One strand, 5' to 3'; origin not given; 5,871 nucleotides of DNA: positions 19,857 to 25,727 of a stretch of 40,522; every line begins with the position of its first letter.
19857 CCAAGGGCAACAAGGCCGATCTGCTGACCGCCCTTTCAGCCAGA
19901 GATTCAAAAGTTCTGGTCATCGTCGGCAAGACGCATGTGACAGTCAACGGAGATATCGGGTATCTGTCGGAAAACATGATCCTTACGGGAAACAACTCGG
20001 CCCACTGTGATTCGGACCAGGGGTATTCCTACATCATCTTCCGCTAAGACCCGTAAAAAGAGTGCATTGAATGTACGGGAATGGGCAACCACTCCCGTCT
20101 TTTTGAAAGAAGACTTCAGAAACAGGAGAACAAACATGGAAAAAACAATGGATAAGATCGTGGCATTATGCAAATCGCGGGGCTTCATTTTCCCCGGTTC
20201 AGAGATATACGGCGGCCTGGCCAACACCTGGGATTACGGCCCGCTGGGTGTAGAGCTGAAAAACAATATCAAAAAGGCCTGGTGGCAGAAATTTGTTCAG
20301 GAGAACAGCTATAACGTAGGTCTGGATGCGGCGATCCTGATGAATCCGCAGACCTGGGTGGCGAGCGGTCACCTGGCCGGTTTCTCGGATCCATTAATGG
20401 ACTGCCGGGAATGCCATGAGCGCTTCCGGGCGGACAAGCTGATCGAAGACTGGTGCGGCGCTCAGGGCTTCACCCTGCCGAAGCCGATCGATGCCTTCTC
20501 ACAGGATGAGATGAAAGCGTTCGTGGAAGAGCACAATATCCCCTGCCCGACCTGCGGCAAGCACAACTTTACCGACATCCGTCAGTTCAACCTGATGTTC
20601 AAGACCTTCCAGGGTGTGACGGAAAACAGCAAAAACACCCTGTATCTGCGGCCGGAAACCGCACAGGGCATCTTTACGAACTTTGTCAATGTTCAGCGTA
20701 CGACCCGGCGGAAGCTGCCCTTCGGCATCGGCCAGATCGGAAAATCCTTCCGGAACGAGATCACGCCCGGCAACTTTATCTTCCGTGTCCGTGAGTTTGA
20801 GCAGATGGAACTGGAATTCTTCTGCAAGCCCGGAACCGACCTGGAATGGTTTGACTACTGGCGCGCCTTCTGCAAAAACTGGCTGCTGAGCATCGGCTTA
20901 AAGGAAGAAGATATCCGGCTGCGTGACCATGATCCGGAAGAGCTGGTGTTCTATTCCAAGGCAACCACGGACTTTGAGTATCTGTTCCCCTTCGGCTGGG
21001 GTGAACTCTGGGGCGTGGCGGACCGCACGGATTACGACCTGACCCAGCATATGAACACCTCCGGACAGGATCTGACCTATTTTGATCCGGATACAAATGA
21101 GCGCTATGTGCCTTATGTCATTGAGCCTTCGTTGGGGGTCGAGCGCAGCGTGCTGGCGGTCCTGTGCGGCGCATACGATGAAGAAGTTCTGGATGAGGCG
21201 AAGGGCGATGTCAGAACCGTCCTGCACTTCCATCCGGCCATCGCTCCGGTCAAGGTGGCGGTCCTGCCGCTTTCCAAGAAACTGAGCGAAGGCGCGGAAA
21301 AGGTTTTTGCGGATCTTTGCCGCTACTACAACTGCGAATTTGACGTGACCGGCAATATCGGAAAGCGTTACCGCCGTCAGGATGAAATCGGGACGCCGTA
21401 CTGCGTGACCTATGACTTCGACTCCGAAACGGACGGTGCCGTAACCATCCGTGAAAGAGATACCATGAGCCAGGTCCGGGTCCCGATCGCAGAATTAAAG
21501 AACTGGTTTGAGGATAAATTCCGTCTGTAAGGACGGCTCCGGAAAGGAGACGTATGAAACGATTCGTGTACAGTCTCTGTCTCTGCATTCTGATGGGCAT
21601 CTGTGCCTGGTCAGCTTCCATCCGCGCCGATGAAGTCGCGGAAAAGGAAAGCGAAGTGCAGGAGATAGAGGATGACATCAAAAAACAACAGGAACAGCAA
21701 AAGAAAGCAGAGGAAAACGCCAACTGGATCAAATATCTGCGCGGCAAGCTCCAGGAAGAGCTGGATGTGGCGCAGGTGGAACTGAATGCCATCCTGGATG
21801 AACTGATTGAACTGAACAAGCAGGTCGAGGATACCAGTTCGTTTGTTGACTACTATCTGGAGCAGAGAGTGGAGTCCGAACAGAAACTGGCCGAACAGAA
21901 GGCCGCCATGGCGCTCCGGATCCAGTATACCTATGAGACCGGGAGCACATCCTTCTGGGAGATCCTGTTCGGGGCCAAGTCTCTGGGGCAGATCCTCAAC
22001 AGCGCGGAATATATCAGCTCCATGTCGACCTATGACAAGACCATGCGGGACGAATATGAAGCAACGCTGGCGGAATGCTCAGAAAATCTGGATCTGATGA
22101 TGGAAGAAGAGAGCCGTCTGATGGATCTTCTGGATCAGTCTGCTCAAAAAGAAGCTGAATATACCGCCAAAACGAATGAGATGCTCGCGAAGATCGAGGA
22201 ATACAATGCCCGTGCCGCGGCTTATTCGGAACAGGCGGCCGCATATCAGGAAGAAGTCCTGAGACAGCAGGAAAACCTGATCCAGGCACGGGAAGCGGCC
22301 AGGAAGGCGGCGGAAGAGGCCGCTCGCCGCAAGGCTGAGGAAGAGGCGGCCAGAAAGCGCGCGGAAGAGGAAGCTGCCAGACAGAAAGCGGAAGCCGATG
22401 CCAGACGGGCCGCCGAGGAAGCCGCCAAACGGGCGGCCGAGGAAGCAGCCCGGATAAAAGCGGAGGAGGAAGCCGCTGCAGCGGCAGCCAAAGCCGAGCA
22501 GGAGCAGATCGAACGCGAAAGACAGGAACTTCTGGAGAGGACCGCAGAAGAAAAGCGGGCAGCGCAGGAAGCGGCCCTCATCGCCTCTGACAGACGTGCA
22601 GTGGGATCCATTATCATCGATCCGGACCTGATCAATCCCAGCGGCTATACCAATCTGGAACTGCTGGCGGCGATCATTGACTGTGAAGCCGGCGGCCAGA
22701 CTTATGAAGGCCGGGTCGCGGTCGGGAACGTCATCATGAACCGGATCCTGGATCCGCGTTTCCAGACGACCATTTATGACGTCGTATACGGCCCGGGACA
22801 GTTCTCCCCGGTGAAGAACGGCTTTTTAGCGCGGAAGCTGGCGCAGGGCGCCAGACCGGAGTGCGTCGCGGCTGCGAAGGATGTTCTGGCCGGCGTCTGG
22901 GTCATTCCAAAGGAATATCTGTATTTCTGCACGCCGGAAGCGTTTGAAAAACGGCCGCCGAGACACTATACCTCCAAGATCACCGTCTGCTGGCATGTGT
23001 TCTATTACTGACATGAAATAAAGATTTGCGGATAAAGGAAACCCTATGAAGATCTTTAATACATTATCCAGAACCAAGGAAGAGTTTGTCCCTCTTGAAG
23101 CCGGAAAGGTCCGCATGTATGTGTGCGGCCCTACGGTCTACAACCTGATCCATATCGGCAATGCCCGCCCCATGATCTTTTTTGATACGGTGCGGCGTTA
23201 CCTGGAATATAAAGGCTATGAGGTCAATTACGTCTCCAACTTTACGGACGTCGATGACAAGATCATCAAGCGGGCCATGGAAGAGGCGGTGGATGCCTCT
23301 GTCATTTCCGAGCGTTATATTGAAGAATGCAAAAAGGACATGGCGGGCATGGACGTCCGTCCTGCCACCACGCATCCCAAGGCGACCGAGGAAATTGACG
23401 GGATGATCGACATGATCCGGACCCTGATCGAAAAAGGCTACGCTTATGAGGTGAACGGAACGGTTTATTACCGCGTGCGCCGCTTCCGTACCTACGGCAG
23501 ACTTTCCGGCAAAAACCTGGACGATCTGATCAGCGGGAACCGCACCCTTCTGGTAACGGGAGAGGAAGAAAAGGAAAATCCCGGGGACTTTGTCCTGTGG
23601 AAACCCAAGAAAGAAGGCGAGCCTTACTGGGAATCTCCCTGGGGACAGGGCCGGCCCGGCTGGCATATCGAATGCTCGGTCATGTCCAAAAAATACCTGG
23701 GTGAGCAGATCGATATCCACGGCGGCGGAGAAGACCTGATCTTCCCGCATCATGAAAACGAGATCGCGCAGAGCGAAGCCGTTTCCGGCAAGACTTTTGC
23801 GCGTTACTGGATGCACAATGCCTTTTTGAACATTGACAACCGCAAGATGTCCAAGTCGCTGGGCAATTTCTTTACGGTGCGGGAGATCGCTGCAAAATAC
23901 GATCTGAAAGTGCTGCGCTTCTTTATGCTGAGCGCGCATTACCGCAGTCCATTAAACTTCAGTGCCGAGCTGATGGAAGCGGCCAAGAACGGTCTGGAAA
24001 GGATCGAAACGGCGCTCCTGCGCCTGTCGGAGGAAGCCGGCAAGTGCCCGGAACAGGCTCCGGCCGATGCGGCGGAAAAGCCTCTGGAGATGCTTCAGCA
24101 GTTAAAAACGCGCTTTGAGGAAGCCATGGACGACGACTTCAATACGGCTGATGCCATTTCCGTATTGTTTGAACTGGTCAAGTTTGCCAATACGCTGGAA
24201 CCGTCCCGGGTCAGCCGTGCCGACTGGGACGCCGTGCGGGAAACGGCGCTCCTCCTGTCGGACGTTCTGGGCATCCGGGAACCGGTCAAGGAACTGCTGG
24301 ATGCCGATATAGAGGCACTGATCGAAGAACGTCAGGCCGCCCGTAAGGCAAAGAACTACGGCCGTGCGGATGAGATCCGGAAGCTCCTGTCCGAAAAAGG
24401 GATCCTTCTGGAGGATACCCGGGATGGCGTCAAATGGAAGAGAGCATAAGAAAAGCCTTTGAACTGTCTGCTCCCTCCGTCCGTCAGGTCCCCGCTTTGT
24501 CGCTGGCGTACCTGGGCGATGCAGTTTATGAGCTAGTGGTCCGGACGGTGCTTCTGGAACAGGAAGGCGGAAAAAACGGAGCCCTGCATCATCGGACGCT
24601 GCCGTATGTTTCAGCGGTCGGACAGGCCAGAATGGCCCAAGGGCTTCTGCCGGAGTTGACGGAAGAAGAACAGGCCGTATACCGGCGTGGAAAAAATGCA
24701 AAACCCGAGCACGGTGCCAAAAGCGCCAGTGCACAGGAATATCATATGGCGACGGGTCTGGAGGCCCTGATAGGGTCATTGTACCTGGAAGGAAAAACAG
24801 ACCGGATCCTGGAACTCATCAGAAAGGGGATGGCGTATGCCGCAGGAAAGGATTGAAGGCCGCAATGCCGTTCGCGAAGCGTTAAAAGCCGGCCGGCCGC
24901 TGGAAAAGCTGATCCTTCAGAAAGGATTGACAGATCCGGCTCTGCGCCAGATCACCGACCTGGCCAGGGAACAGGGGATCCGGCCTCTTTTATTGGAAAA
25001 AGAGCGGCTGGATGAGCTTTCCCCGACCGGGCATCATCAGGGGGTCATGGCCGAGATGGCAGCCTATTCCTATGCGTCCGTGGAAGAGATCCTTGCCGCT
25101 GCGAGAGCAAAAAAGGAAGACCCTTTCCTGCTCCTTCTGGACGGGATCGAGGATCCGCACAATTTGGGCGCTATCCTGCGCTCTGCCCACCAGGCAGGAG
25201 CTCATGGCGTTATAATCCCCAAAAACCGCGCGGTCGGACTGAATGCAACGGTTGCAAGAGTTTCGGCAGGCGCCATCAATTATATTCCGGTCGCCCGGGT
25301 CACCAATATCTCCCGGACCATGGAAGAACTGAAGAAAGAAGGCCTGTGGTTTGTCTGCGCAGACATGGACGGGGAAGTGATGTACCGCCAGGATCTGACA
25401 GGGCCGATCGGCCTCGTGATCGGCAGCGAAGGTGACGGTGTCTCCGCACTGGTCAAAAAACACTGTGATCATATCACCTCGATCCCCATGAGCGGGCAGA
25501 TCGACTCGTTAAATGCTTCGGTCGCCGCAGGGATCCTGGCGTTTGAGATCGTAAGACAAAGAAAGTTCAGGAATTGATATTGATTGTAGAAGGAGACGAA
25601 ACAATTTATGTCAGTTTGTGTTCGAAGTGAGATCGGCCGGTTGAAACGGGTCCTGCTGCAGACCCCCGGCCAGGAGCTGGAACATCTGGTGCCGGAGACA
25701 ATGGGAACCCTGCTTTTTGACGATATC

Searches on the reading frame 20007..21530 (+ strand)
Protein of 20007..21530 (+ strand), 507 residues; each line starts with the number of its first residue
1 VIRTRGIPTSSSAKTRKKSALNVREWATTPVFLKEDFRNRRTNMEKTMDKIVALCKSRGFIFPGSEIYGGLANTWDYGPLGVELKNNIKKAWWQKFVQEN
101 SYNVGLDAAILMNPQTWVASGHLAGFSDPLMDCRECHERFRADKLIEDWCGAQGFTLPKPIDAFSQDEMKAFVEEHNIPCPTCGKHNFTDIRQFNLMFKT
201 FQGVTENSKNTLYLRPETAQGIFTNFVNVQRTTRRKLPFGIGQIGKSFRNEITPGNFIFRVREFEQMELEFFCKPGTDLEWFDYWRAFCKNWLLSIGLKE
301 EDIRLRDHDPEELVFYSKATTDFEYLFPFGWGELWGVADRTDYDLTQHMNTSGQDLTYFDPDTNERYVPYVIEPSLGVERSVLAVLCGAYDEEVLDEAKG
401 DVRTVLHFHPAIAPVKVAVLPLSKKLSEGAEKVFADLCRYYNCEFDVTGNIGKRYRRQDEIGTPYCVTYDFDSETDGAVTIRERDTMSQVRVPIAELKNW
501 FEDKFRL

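Call 84: search_protein_families(library=pfam, proteins=[window:20007-21530:+], max_evalue=0.00001)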
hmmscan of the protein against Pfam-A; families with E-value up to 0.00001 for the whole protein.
window:20007-21530:+ (507 aa): 2 families
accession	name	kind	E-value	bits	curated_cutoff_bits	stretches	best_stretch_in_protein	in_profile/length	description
PF03129.25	HGTP_anticodon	-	4.4e-19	68.9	21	1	416-503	1-93/94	Anticodon binding domain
PF00587.30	tRNA-synt_2b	-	3.1e-16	60.4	29.3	1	206-386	6-176/179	tRNA synthetase class II core domain (G, H, P, S and T)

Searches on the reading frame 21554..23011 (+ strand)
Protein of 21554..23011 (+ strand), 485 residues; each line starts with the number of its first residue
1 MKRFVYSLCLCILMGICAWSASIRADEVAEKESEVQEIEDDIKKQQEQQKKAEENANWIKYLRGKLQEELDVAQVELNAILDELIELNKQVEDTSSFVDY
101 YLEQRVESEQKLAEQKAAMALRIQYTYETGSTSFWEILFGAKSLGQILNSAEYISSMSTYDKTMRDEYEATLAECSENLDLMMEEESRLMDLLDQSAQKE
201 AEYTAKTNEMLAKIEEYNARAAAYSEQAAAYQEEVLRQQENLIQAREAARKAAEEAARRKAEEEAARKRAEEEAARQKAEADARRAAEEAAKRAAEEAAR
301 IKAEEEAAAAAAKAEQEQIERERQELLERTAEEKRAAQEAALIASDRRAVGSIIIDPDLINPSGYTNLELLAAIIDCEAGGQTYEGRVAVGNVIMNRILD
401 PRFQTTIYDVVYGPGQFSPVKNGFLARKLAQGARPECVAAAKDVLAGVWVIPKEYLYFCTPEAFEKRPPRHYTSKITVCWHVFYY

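Call 45: search_protein_families(library=pfam, proteins=[window:21554-23011:+], max_evalue=0.0001)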
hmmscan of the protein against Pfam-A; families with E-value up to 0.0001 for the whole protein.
window:21554-23011:+ (485 aa): 1 family
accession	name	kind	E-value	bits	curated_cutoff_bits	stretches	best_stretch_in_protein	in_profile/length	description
PF07486.17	Hydrolase_2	-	3e-19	69.9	27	1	381-484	1-100/100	Cell Wall Hydrolase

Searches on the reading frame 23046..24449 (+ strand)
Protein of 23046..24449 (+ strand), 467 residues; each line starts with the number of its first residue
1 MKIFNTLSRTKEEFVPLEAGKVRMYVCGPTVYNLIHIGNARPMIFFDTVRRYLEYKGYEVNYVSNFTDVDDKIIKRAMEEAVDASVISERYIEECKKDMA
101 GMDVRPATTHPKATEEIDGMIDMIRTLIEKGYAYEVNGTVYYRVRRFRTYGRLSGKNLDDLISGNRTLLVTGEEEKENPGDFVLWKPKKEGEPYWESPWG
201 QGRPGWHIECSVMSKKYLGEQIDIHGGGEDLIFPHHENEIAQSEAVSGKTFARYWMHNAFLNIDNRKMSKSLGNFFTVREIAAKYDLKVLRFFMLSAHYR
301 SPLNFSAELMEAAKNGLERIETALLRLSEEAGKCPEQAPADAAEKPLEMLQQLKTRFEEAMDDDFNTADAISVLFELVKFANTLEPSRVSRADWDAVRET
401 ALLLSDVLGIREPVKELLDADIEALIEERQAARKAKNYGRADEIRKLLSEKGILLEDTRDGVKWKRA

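Call 45: search_protein_families(library=pfam, proteins=[window:23046-24449:+], max_evalue=0.0001)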
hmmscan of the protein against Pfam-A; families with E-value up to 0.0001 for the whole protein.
window:23046-24449:+ (467 aa): 6 families
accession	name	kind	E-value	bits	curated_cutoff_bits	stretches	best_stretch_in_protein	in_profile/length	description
PF01406.26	tRNA-synt_1e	-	6e-135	449.9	27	1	14-314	2-300/301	tRNA synthetases class I (C) catalytic domain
PF09190.17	DALR_2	-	1.7e-15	57.8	22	1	356-410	1-55/57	DALR domain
PF09334.17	tRNA-synt_1g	-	8.7e-14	51.5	20.1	2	33-146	12-126/391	tRNA synthetases class I (M)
PF00133.28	tRNA-synt_1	-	1.9e-09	37.3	22.7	1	226-305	333-413/414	tRNA synthetases class I (I, L, M and V)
PF01921.24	tRNA-synt_1f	-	6.8e-09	35.5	27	0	256-325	271-340/360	tRNA synthetases class I (K)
PF23493.1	CysS_C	-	4.4e-07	30.3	23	1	418-464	4-50/51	Cysteinyl-tRNA ligase anticodon binding domain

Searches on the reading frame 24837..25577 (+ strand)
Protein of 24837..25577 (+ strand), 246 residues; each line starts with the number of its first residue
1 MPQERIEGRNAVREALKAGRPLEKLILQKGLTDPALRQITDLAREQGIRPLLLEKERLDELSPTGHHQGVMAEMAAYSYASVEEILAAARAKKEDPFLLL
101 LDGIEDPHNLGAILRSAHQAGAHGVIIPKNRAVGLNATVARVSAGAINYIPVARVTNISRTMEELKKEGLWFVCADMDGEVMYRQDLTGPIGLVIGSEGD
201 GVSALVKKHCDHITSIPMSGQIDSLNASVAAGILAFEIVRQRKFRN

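Call 45: search_protein_families(library=pfam, proteins=[window:24837-25577:+], max_evalue=0.0001)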
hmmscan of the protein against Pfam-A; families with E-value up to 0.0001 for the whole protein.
window:24837-25577:+ (246 aa): 2 families
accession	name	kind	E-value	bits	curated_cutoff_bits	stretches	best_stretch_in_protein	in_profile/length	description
PF00588.24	SpoU_methylase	-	4.6e-42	143.9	29.7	1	97-235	2-141/142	SpoU rRNA Methylase family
PF08032.17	SpoU_sub_bind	-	1.2e-20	74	22.8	1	6-79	2-75/76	RNA 2'-O ribose methyltransferase substrate binding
